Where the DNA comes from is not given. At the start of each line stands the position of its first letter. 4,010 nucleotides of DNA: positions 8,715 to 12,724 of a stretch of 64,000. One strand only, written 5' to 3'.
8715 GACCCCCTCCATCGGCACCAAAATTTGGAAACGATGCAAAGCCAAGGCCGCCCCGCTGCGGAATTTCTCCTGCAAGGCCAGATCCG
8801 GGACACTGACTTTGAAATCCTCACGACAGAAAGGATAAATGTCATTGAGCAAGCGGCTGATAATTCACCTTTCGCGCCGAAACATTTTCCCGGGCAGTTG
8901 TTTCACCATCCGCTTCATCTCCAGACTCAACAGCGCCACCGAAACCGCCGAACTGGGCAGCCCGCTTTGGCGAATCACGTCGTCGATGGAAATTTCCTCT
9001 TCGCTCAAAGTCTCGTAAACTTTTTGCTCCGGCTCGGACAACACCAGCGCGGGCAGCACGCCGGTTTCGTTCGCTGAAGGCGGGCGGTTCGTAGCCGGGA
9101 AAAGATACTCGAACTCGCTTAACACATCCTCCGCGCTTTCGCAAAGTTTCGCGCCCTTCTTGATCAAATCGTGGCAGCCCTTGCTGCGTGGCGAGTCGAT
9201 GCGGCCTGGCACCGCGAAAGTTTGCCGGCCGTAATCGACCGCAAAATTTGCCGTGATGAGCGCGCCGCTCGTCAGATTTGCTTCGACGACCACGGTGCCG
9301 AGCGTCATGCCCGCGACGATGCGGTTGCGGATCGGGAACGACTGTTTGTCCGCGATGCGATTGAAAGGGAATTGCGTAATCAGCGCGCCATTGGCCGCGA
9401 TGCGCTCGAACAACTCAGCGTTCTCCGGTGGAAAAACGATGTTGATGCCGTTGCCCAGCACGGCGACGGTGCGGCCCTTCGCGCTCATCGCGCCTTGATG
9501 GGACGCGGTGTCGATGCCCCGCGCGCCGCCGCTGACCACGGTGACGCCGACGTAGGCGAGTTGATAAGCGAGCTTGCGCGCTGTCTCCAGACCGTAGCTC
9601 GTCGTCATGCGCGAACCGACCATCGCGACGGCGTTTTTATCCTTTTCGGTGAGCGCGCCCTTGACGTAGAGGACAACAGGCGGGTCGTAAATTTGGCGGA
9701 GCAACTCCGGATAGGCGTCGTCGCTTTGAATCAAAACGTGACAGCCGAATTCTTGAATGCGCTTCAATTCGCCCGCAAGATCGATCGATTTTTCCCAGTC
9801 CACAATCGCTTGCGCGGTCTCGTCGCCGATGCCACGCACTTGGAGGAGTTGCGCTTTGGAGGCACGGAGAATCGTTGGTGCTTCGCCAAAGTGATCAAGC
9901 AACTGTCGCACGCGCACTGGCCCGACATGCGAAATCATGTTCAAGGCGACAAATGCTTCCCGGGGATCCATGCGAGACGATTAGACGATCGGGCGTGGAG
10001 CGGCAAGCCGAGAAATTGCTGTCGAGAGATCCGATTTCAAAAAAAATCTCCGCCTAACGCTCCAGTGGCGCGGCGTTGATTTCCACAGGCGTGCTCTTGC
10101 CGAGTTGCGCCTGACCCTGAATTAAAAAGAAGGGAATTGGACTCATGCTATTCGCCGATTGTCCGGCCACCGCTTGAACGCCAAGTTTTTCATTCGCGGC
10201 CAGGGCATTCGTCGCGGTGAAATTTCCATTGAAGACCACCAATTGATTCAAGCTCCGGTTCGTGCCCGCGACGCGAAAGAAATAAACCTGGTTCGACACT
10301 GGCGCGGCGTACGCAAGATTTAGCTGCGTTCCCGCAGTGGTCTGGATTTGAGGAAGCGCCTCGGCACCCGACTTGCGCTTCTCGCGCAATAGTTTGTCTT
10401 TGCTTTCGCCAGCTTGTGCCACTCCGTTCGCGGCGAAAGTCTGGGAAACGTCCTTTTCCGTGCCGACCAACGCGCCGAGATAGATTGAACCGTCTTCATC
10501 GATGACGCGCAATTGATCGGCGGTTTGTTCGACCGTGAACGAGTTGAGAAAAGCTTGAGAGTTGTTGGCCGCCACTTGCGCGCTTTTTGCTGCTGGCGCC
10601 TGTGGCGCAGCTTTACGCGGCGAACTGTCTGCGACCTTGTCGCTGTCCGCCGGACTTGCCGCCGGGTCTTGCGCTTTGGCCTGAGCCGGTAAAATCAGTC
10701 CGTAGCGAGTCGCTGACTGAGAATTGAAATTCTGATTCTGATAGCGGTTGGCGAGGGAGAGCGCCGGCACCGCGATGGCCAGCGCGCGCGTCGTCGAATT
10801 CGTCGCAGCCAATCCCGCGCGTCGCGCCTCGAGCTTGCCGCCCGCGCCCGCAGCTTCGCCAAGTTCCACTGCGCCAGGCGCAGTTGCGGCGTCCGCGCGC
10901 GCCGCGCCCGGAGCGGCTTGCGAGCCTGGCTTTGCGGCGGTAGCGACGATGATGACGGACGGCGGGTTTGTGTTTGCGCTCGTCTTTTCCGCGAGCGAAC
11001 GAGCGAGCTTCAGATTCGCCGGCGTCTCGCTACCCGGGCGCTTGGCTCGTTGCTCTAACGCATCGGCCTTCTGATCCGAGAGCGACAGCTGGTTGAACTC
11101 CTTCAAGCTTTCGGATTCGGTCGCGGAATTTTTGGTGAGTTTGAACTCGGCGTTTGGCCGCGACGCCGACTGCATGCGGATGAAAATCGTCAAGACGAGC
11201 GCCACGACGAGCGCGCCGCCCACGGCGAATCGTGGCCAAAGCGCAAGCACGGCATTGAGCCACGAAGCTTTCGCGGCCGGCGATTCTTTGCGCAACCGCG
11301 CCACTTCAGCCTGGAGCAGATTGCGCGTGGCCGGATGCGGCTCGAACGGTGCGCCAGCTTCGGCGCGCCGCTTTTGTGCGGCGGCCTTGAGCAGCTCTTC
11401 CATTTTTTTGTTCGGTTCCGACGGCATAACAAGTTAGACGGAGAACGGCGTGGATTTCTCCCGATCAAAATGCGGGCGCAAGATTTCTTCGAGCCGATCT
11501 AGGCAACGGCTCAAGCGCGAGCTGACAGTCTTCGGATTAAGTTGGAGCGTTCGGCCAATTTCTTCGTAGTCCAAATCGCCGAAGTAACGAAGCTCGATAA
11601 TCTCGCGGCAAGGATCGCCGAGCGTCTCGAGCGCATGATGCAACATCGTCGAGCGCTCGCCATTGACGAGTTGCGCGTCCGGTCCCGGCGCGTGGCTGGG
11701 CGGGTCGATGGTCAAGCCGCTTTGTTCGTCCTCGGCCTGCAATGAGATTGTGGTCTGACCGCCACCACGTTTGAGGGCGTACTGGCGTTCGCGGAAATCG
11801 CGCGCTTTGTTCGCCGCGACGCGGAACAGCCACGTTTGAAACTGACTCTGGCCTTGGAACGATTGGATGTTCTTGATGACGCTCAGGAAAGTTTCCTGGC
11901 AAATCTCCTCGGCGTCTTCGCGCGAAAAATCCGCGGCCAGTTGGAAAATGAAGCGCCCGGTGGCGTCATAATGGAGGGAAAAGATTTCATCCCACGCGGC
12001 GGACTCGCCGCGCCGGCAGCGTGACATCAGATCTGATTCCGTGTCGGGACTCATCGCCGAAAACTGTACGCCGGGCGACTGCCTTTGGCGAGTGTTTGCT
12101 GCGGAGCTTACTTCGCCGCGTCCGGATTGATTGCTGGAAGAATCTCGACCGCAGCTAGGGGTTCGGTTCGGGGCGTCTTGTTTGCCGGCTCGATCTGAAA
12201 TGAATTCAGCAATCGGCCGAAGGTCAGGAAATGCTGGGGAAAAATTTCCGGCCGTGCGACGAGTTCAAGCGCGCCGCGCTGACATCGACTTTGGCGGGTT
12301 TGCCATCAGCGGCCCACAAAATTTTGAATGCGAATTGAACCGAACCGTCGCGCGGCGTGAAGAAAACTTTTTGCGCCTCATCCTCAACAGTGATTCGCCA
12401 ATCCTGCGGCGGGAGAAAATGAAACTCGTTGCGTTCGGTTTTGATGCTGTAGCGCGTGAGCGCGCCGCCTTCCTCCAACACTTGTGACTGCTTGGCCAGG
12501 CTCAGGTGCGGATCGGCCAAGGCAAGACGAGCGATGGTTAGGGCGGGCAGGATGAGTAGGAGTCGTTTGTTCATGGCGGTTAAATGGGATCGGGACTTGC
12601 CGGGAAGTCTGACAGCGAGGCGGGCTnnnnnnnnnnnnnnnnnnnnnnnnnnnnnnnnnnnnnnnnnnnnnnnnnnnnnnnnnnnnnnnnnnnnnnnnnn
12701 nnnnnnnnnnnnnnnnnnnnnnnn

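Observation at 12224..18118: Mirror-image pair of three-gene pseudopilin cassettes with no assembly machinery nearby (candidate uncharacterised pilus-like or tip-complex system)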

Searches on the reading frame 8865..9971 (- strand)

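Call 10: search_protein_families(library=pfam, proteins=[window:8865-9971:-], max_evalue=0.001)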
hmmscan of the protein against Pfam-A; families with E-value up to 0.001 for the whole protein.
window:8865-9971:- (368 aa): 7 families
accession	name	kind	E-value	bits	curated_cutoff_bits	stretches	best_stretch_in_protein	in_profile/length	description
PF02481.21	DNA_processg_A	-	5.9e-75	251.5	29.6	1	72-277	2-210/212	DNA recombination-mediator protein A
PF17782.7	DprA_WH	-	2.4e-14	53.6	22.9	1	310-362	9-61/61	DprA winged helix domain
PF14520.12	HHH_5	-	1.3e-08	35.7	27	1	7-57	1-52/57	Helix-hairpin-helix domain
PF12826.13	HHH_2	-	3.4e-08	34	27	1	13-59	8-54/64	Helix-hairpin-helix motif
PF18306.6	LDcluster4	-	6e-06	26.4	26.3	1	114-172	3-62/151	SLOG cluster4 family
PF00633.29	HHH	-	0.00011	22.3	24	1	35-58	6-29/30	Helix-hairpin-helix motif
PF01978.25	TrmB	-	0.00049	20.3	25.6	1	311-362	6-58/68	Sugar-specific transcriptional regulator TrmB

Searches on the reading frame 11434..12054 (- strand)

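Call 10: search_protein_families(library=pfam, proteins=[window:11434-12054:-], max_evalue=0.001)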
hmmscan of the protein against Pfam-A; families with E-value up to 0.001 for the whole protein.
window:11434-12054:- (206 aa): 4 families
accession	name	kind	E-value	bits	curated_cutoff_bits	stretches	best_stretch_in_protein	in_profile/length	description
PF07638.17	Sigma70_ECF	-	3.1e-12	47.2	21.1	1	7-182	5-173/185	ECF sigma factor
PF04542.20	Sigma70_r2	-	2.9e-11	43.4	24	1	34-91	7-68/71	Sigma-70 region 2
PF08281.18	Sigma70_r4_2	-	3.5e-11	43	25.7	1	137-186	3-52/54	Sigma-70, region 4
PF04545.22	Sigma70_r4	-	1.3e-09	37.8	24.1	1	141-188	1-48/50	Sigma-70, region 4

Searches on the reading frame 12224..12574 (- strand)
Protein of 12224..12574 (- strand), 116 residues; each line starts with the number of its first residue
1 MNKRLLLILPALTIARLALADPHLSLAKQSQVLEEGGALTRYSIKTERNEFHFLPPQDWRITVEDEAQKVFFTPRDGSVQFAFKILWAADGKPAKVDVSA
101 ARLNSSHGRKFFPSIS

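Call 3: search_protein_families(library=ncbifam, proteins=[window:12224-12574:-], max_evalue=1)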
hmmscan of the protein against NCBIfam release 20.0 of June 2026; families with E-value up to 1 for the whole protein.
window:12224-12574:- (116 aa): 0 families

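Call 4: search_protein_families(library=pfam, proteins=[window:12224-12574:-], max_evalue=1)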
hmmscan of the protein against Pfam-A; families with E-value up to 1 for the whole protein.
window:12224-12574:- (116 aa): 0 families

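Call 11: search_protein_families(library=phrogs, proteins=[window:12224-12574:-], max_evalue=0.01)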
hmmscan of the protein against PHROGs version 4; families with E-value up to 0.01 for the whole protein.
window:12224-12574:- (116 aa): 0 families
